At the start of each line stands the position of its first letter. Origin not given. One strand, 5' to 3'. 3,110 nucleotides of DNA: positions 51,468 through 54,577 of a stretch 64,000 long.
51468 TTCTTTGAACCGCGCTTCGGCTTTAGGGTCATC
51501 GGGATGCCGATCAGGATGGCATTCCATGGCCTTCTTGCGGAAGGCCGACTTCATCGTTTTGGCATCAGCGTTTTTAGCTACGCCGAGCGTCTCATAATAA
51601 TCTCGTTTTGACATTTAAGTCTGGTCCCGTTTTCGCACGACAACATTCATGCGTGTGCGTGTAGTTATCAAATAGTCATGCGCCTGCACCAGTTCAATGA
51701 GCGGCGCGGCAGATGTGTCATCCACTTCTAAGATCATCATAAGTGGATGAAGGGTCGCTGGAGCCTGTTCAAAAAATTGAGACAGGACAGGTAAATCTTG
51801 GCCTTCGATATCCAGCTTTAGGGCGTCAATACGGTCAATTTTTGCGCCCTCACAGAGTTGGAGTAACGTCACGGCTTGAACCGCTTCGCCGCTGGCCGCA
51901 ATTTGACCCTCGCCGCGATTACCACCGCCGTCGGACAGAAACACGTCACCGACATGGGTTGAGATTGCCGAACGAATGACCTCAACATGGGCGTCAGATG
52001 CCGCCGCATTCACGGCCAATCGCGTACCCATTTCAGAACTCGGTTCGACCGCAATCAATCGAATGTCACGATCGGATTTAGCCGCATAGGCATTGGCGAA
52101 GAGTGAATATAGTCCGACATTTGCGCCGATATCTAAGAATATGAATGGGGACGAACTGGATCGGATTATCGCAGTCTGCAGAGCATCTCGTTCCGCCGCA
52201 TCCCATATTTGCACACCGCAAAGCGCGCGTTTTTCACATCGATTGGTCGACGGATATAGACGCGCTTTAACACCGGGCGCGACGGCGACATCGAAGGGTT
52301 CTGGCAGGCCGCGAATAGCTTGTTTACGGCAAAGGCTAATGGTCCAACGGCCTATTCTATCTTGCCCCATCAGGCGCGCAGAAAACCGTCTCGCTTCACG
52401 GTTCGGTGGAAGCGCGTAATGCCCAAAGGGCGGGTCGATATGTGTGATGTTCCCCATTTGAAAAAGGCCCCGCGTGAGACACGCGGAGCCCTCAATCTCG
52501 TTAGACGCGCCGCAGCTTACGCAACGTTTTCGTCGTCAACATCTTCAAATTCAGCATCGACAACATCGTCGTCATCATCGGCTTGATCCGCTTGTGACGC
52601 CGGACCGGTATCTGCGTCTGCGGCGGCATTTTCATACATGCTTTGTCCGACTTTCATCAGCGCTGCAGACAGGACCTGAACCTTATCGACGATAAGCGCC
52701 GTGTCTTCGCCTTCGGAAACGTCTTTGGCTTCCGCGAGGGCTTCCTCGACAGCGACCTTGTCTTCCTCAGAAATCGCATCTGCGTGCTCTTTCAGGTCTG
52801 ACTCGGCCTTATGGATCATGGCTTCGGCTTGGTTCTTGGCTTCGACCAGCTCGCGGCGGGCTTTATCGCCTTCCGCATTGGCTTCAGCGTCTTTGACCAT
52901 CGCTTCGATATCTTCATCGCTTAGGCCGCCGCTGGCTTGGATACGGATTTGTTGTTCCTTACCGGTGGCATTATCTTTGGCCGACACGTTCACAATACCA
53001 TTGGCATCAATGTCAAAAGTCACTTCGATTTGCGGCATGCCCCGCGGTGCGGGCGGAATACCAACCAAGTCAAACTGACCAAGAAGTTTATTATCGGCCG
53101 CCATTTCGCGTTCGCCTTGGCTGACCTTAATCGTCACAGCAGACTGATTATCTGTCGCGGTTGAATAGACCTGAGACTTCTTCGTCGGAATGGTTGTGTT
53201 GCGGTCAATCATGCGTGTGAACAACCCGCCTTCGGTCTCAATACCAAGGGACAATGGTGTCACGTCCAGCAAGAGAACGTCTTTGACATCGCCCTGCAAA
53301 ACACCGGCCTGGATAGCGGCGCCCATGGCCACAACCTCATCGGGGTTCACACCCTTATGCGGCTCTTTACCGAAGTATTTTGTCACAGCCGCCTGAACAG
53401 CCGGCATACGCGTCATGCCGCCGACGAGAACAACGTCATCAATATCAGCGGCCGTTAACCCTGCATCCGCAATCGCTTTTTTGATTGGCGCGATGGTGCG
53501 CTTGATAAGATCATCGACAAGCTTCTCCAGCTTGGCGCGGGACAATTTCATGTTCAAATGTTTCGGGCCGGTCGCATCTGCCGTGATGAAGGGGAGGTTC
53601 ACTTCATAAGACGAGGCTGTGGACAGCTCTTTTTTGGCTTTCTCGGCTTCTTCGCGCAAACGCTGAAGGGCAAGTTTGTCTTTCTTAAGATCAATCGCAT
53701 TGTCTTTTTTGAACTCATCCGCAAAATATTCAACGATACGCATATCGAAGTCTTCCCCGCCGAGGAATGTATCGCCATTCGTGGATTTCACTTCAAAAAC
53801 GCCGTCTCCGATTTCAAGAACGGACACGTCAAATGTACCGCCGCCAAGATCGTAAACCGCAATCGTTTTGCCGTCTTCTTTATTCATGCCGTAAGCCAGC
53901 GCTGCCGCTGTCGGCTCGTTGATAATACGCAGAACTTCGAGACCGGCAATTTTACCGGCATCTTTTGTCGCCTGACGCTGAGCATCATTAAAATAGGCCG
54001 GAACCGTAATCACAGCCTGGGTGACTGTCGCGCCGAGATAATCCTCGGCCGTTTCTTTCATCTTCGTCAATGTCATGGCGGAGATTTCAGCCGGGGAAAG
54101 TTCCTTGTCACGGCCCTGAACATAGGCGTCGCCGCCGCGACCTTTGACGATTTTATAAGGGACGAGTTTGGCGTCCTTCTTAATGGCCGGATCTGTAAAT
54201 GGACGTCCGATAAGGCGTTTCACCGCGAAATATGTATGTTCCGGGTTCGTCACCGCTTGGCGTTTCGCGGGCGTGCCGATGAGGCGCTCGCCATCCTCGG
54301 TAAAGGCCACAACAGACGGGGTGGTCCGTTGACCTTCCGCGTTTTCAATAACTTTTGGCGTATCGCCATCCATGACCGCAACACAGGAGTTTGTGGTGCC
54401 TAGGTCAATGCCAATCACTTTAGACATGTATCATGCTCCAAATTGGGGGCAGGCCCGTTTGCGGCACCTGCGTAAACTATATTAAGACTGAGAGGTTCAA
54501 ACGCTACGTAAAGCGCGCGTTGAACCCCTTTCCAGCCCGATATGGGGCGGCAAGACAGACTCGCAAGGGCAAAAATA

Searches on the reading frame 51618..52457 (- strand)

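Call 59: search_protein_families(library=pfam, proteins=[window:51618-52457:-], max_evalue=0.001)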
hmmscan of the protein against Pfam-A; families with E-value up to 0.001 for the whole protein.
window:51618-52457:- (280 aa): 1 family
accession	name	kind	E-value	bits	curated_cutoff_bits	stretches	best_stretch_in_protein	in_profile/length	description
PF05050.19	Methyltransf_21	-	1.2e-11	45.5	22.7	1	109-262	1-171/173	Methyltransferase FkbM domain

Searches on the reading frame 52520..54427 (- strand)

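Call 59: search_protein_families(library=pfam, proteins=[window:52520-54427:-], max_evalue=0.001)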
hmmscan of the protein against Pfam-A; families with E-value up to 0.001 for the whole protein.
window:52520-54427:- (636 aa): 2 families
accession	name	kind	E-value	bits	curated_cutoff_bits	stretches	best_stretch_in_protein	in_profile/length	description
PF00012.26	HSP70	-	9.4e-271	899.7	20.6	1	4-599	1-599/599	Hsp70 protein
PF06723.19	MreB_Mbl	-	4.6e-18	65.6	27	1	129-372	87-317/327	MreB/Mbl protein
